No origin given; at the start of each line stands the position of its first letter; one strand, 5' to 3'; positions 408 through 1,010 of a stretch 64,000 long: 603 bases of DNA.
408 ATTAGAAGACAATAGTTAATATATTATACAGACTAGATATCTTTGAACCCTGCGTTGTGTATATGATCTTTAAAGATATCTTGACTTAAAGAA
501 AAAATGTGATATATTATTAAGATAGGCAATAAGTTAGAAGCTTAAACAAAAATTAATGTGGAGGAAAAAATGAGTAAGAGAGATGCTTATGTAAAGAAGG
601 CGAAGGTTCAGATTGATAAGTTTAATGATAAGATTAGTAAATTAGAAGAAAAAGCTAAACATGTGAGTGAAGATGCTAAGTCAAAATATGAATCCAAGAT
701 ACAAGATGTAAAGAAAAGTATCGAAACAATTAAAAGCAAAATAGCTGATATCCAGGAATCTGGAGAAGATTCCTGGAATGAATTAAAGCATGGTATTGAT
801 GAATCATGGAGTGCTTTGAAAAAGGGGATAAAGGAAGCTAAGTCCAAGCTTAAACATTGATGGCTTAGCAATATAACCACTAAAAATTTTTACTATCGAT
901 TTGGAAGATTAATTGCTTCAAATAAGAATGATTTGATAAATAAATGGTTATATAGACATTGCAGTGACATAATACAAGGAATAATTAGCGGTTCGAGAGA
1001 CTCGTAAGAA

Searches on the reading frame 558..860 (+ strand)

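Call 20: search_protein_families(library=pfam, proteins=[window:558-860:+], max_evalue=0.001)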
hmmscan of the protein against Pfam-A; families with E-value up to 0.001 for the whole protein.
window:558-860:+ (100 aa): 3 families
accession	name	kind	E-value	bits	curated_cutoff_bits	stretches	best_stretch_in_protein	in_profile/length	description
PF25600.1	TRIM_CC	-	0.00016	22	30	0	44-95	4-55/142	TRIM protein coiled-coil region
PF05008.21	V-SNARE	-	0.00019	22.3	25.9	1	5-64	31-90/92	Vesicle transport v-SNARE protein N-terminus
PF01442.23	Apolipoprotein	-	0.00042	20.5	90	1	20-95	7-79/190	Apolipoprotein A1/A4/E domain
